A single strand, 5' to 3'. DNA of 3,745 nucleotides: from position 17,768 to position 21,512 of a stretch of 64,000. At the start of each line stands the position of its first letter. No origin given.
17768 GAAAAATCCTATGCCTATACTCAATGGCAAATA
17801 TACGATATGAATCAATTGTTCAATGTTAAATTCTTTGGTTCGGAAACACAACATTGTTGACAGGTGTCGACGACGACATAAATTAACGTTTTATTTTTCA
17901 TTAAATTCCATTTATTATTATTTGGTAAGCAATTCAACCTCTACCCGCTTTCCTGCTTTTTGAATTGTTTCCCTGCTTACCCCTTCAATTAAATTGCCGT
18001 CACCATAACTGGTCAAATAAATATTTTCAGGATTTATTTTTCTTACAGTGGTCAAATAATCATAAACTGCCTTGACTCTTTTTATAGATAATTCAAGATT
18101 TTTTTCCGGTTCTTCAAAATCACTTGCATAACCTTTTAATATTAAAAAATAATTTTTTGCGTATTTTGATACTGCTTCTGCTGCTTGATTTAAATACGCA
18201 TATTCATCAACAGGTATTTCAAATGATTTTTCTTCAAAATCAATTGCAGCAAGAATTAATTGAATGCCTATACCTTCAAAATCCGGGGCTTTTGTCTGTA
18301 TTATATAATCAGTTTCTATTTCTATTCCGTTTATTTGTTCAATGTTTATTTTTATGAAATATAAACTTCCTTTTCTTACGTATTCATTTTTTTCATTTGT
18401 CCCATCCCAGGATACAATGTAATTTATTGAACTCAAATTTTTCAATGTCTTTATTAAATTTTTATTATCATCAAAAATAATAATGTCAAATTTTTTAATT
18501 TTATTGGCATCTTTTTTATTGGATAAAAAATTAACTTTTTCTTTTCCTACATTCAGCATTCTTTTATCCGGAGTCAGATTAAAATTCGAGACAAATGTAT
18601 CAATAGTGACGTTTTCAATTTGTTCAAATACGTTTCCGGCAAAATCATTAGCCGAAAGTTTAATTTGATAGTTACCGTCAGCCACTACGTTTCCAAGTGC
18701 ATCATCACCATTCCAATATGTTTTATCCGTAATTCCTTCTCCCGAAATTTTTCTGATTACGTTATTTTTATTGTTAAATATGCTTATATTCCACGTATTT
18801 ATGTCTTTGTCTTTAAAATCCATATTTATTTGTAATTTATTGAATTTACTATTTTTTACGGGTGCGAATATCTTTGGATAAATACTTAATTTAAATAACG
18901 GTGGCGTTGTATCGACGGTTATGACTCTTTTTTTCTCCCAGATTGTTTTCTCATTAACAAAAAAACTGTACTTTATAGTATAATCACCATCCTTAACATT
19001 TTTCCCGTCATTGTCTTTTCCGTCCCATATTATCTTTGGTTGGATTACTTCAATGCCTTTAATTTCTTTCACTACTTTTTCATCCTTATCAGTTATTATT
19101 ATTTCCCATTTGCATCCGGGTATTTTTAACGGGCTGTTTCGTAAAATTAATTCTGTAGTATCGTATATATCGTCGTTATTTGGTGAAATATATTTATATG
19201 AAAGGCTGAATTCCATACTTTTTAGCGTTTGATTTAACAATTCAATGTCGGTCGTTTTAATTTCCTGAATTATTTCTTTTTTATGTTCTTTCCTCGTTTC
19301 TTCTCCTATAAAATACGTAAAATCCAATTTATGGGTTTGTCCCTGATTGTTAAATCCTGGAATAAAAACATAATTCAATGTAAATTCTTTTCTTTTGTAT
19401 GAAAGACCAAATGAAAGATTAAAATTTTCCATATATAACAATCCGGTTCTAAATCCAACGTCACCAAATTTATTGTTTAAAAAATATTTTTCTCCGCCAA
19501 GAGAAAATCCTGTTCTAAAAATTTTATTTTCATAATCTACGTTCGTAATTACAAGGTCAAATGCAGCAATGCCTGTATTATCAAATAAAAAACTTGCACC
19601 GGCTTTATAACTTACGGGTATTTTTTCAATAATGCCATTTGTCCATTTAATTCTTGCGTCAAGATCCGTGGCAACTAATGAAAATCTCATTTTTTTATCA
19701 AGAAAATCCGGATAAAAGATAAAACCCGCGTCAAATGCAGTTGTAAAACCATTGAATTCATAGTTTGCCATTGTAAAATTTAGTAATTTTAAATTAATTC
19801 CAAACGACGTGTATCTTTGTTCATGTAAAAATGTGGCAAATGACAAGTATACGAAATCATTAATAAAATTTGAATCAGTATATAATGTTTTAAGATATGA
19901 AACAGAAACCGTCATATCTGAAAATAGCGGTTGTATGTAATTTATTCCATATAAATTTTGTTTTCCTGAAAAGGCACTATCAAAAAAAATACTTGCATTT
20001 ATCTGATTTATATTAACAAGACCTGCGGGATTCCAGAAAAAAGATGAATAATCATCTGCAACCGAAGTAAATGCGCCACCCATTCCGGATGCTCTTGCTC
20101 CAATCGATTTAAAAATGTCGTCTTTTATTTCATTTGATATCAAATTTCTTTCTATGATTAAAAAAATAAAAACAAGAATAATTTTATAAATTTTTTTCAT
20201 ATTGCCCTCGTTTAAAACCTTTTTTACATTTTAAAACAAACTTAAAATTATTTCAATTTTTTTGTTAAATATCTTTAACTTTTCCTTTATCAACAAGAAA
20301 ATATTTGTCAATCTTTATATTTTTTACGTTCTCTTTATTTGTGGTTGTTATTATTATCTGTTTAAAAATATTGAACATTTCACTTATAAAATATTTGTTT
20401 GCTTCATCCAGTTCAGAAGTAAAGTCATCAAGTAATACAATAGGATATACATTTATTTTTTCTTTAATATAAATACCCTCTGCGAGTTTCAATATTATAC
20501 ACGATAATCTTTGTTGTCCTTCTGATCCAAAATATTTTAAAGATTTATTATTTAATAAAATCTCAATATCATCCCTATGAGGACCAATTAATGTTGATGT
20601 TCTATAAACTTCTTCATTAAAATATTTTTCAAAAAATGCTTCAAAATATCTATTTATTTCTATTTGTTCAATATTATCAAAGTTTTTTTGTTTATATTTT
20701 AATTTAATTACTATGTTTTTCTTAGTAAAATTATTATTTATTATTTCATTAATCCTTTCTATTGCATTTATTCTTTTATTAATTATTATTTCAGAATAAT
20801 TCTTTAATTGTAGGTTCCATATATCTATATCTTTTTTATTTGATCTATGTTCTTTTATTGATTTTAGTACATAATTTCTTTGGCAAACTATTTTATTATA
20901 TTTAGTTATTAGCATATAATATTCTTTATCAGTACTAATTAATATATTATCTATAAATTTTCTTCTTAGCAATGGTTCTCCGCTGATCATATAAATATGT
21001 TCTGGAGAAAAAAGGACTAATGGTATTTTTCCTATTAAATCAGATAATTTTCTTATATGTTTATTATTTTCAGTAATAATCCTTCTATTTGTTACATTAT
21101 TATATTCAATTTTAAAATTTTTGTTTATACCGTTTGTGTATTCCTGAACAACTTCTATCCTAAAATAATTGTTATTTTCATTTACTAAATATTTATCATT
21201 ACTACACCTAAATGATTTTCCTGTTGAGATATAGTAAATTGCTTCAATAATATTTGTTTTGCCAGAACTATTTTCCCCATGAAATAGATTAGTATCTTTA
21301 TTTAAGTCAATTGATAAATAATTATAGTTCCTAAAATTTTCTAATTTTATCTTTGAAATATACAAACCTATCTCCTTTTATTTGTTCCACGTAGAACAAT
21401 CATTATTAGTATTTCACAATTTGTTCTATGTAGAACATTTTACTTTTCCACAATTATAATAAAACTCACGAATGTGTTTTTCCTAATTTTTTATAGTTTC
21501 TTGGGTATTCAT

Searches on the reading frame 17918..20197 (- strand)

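Call 26: search_protein_families(library=pfam, proteins=[window:17918-20197:-], max_evalue=0.00001)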
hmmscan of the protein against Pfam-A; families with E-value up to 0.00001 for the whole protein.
window:17918-20197:- (759 aa): 2 families
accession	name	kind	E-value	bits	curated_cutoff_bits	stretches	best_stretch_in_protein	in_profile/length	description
PF13860.13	FlgD_ig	-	7.5e-19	67.9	27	0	365-409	26-72/79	FlgD Ig-like domain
PF00691.25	OmpA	-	9.8e-10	39.1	27.2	1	654-738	2-86/98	OmpA family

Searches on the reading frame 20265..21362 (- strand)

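Call 27: search_protein_families(library=pfam, proteins=[window:20265-21362:-], max_evalue=0.00001)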
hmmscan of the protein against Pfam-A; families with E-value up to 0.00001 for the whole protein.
window:20265-21362:- (365 aa): 3 families
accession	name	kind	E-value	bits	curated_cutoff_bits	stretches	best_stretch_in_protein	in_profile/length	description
PF02463.25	SMC_N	-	3.3e-18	66.4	40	1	1-349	1-205/220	RecF/RecN/SMC N terminal domain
PF13476.12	AAA_23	-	4.4e-11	44.2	27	1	4-232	1-197/201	AAA domain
PF13304.12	AAA_21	-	8.8e-07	29.7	27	0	29-340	6-297/304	AAA domain, putative AbiEii toxin, Type IV TA system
